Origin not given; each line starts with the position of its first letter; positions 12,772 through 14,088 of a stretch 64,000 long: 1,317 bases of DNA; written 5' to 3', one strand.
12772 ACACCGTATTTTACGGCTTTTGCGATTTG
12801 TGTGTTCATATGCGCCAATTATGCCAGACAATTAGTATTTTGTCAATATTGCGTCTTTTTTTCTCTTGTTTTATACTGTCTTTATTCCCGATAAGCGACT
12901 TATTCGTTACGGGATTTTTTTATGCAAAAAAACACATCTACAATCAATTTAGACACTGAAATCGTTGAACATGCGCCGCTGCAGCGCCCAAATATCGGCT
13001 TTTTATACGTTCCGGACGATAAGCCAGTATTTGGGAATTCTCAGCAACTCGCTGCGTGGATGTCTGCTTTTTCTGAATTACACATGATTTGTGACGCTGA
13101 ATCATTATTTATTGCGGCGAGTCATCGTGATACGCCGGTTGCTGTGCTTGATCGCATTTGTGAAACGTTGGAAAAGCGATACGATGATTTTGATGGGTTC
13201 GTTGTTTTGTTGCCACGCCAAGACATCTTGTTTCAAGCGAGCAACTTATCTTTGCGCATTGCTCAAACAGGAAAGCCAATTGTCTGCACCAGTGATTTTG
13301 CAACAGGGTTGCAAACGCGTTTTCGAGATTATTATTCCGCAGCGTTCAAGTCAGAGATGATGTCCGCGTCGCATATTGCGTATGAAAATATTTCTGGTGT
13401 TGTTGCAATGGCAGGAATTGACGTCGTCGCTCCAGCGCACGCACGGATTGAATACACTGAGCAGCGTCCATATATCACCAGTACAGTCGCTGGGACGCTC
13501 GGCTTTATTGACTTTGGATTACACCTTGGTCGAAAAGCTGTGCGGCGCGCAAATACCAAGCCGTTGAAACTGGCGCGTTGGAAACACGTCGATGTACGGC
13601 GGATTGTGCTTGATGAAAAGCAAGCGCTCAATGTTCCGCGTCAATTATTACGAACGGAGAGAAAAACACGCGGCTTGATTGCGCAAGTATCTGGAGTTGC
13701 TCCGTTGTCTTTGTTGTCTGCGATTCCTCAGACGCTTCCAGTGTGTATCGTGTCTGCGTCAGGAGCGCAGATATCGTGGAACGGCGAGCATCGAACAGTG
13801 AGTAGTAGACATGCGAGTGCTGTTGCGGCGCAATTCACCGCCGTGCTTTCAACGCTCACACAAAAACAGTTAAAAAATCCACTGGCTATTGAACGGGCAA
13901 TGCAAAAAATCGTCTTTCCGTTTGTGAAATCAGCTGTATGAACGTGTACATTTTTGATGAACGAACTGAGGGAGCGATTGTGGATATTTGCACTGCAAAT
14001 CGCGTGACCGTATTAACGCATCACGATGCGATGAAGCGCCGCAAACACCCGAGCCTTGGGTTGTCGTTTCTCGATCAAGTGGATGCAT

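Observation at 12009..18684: Giant 1355-aa orphan protein with internal tandem duplication, downstream of two overlapping orphan genes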

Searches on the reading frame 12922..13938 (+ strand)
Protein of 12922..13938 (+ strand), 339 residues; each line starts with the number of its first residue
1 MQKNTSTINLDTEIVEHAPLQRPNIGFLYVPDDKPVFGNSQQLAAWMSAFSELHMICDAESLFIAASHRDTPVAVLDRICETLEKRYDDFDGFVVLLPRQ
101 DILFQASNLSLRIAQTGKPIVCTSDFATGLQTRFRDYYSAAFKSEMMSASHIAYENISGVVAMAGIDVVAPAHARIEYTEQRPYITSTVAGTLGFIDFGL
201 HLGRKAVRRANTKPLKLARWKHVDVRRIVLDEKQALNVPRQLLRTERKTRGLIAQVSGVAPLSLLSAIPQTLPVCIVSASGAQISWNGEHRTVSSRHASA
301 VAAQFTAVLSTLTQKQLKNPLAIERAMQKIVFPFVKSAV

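Call 6: search_protein_families(library=pfam, proteins=[window:12922-13938:+], max_evalue=1)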
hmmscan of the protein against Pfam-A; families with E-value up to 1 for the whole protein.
window:12922-13938:+ (339 aa): 2 families
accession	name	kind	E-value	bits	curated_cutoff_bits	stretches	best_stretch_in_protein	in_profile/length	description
PF00710.25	Asparaginase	-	6.9e-05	22.9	22.5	1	49-196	34-180/193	Asparaginase, N-terminal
PF20514.4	ROXA-like_wH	-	0.22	11.9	22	1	17-66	45-95/119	ROXA-like winged helix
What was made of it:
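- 12922..13941 (+): 339-aa protein with a type-I L-asparaginase fold that lacks the catalytic threonines, so a predicted pseudoenzyme. PF00710 scores 22.9 bits against a cutoff of 22.5 (call 6).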

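Call 7: search_protein_families(library=ncbifam, proteins=[window:12922-13938:+], max_evalue=1)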
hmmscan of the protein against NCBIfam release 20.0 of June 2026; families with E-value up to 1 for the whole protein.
window:12922-13938:+ (339 aa): 2 families
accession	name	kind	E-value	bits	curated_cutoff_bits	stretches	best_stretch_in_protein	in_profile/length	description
TIGR00519.1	asnASE_I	subfamily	7.1e-07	28.5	260.5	1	39-166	29-148/337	type I asparaginase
NF006998.0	PRK09461.1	equivalog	6.7e-06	25.6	376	1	74-124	66-116/337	asparaginase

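Call 18: search_protein_families(library=phrogs, proteins=[window:12922-13938:+], max_evalue=0.1)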
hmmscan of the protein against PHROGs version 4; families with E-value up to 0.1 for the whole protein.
window:12922-13938:+ (339 aa): 0 families

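Call 19: search_protein_families(library=padloc, proteins=[window:12922-13938:+], max_evalue=0.1)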
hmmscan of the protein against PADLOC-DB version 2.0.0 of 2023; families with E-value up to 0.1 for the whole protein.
window:12922-13938:+ (339 aa): 0 families
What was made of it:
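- Closest known: RHH-regulated toxin-antitoxin or defence cassettes. Different: There is no PADLOC match (call 19), and the proteins are much larger than classical TA pairs.
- No PADLOC or PHROG match (calls 18, 19).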

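Call 20: find_homologous_proteins(query=window:12922-13938:+, max_evalue=0.001)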
Query window:12922-13938:+ (339 aa): 5 proteins with E <= 0.001 among 4159 candidates.
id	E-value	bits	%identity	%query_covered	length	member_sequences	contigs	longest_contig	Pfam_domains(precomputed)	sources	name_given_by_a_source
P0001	4.9e-220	747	100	100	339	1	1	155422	-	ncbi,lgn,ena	-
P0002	2.3e-86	308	44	97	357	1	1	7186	-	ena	-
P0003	4.2e-80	287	43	96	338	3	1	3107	-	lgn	-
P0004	2.0e-74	269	42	97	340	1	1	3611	-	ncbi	-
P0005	8.5e-5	40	29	41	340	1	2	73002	PF17763.7,PF00710.26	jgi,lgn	jgi:L-asparaginase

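Call 21: find_encoding_contigs(protein=P0002, flank=10000)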
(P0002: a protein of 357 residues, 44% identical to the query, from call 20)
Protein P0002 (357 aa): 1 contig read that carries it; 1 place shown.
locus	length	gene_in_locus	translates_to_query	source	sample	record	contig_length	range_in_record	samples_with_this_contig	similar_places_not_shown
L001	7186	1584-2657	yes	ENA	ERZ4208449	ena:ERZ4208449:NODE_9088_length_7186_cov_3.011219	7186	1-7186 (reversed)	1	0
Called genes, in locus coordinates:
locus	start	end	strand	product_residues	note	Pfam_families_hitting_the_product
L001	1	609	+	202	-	?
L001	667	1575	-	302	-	PF02582:DUF155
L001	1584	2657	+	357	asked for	-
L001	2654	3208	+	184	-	-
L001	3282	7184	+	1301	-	?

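Call 22: find_encoding_contigs(protein=P0004, flank=10000)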
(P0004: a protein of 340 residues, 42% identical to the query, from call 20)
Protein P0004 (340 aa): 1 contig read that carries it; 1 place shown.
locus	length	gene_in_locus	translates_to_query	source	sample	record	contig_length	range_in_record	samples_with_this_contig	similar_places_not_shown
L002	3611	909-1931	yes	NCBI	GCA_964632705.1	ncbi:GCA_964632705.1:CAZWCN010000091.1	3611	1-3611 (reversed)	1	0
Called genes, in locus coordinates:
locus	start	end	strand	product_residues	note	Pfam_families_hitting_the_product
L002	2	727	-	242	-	?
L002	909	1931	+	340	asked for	-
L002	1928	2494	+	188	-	-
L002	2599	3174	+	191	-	-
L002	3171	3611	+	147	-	?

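Call 23: find_encoding_contigs(protein=P0003, flank=10000)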
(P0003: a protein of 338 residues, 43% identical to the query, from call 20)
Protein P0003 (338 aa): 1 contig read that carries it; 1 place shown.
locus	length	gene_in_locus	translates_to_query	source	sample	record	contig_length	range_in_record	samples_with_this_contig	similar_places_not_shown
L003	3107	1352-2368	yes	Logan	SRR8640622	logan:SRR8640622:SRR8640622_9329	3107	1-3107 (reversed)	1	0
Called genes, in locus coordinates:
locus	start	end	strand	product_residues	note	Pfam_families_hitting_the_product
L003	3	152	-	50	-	?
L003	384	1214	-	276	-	PF02582:DUF155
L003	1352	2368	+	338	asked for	-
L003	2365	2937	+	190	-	-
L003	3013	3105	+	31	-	?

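Call 29: search_protein_families(library=pfam, proteins=[L001:3282-7184:+, L001:2654-3205:+, L001:1584-2654:+, L001:1-609:+], max_evalue=0.1)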
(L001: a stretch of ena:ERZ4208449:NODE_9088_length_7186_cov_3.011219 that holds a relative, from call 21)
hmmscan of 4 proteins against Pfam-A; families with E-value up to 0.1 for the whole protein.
L001:3282-7184:+ (1301 aa): 0 families

L001:2654-3205:+ (184 aa): 1 family
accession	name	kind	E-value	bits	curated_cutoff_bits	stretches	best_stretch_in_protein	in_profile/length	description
PF19807.5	DUF6290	-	0.002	18.7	27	1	139-179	5-45/72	Family of unknown function (DUF6290)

L001:1584-2654:+ (357 aa): 1 family
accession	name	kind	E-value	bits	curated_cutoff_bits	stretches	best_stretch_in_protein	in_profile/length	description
PF00710.25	Asparaginase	-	0.06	13.3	22.5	0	93-142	60-110/193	Asparaginase, N-terminal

L001:1-609:+ (202 aa): 0 families

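Call 41: find_encoding_contigs(protein=P0001, flank=3000, max_places=3)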
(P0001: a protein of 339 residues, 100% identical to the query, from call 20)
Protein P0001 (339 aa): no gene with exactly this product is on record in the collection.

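Call 57: search_solved_structures(query=A2, max_evalue=1)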
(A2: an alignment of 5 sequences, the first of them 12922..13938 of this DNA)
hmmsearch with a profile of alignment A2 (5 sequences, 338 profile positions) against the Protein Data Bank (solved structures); distinct sequences matched with E-value up to 1: 69 (the best 60 are shown).
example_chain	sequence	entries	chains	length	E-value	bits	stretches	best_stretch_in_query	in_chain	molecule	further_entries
3ntx_A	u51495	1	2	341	7.3e-25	91.1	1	35-317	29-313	Cytoplasmic L-asparaginase I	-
7r69_A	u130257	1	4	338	2.4e-24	89.4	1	35-317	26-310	L-asparaginase I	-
7r6b_A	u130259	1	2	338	6e-24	88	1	35-317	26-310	L-asparaginase I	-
7r6a_A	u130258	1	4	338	1.1e-23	87.2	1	35-317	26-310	L-asparaginase I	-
2p2d_A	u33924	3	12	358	1.2e-22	83.8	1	35-317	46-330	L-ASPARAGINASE I | L-asparaginase 1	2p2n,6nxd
6nxc_A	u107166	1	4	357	1.8e-22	83.2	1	35-317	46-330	L-asparaginase 1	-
2him_A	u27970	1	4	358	1.8e-22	83.2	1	35-317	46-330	L-asparaginase 1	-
2ocd_A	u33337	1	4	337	1.4e-21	80.3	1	66-315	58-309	L-asparaginase I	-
4r8k_A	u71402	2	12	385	3.6e-16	62.5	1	67-261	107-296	Uncharacterized protein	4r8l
5dnc_A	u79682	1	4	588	9.5e-16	61.1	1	67-260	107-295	L-asparaginase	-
5dne_A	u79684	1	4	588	1.1e-15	60.9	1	67-260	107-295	L-asparaginase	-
5dnd_A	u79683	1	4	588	2.6e-15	59.7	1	67-260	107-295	L-asparaginase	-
9s7z_A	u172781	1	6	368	1.8e-14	56.9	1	67-309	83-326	60 kDa lysophospholipase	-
9s7y_A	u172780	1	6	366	2.1e-14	56.7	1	67-279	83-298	60 kDa lysophospholipase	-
9ufq_A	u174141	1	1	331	8.4e-13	51.4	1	64-320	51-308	asparaginase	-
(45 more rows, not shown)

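Call 106: search_solved_structures(query=A10, max_evalue=0.01, show_alignments=1)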
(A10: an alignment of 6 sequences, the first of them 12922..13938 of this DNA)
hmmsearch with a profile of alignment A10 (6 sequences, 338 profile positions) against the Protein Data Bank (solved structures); distinct sequences matched with E-value up to 0.01: 14.
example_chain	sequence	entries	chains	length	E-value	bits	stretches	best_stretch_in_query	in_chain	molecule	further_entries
6nxc_A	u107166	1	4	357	2.5e-06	30.1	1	76-124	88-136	L-asparaginase 1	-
2p2d_A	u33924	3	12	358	2.5e-06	30.1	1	76-124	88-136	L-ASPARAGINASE I | L-asparaginase 1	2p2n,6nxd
2him_A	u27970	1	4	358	2.5e-06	30.1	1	76-124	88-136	L-asparaginase 1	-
2ocd_A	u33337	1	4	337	3.1e-05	26.5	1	78-153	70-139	L-asparaginase I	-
7r69_A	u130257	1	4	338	3.7e-05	26.3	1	35-124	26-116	L-asparaginase I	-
7r6b_A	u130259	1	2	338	3.8e-05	26.2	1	35-124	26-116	L-asparaginase I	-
3ntx_A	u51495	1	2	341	5.5e-05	25.7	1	37-124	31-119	Cytoplasmic L-asparaginase I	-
7r6a_A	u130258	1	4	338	5.6e-05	25.7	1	37-124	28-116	L-asparaginase I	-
9s7z_A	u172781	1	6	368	0.00093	21.7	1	78-123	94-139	60 kDa lysophospholipase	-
9s7y_A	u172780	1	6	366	0.0011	21.5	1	78-123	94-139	60 kDa lysophospholipase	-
4r8k_A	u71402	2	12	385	0.0011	21.4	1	75-123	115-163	Uncharacterized protein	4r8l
5dne_A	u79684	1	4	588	0.002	20.6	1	76-123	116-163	L-asparaginase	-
5dnc_A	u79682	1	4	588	0.002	20.6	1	76-123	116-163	L-asparaginase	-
5dnd_A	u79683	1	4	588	0.0022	20.4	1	76-123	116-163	L-asparaginase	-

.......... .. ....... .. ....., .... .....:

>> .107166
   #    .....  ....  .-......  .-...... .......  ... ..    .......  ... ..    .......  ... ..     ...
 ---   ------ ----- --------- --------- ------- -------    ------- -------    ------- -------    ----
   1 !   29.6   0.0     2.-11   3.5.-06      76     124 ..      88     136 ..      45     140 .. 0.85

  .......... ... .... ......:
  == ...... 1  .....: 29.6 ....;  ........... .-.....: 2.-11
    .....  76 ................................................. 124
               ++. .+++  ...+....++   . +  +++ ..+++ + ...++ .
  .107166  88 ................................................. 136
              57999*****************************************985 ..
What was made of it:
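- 12922..13941 (+): The family profile matches E. coli AnsA at E 2.5e-6, with HGTDT aligned to LPRDR (call 106).
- On L-asparaginase type I (339-aa neighbour): An ortholog-only profile matches AnsA at E 2.5e-6 (call 106).
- Closest known: Type I L-asparaginase. Same: The fold-level sequence match spans the 'DGFVV...GKPIV' core (calls 6, 106).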
